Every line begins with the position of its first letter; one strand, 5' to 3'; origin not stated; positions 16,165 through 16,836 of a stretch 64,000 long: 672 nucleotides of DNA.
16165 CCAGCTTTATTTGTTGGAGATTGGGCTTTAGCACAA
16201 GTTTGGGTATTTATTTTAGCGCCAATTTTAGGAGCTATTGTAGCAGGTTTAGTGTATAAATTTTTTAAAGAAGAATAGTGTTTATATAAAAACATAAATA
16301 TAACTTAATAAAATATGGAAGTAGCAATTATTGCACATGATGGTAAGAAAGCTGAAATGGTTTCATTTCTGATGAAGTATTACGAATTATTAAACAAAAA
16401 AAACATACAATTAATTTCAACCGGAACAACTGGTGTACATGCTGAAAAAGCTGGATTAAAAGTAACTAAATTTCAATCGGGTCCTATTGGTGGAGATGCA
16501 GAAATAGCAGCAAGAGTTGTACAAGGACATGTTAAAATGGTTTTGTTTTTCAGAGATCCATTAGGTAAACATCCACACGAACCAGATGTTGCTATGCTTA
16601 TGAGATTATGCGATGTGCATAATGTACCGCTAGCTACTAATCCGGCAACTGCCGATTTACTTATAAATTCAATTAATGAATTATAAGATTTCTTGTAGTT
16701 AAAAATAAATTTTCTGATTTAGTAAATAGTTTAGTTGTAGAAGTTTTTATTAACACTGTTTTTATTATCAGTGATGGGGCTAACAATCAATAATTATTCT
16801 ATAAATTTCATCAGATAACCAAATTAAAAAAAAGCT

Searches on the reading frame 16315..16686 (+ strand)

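Call 12: search_protein_families(library=pfam, proteins=[window:16315-16686:+], max_evalue=0.001)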
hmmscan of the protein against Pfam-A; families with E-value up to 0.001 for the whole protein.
window:16315-16686:+ (123 aa): 1 family
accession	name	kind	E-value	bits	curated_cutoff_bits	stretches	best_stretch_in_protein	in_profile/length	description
PF02142.27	MGS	-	1.1e-13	51.6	24.1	1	21-108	4-94/94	MGS-like domain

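Call 23: search_protein_families(library=ncbifam, proteins=[window:16315-16686:+], max_evalue=0.00001)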
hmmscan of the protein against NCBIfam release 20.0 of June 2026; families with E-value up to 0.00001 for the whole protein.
window:16315-16686:+ (123 aa): 2 families
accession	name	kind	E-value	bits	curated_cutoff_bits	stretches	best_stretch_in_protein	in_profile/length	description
NF003559.0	PRK05234.1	equivalog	6.3e-46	155.7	84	1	2-120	7-124/145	methylglyoxal synthase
TIGR00160.1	MGSA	equivalog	9.5e-44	148.9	146.9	1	2-120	4-121/143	methylglyoxal synthase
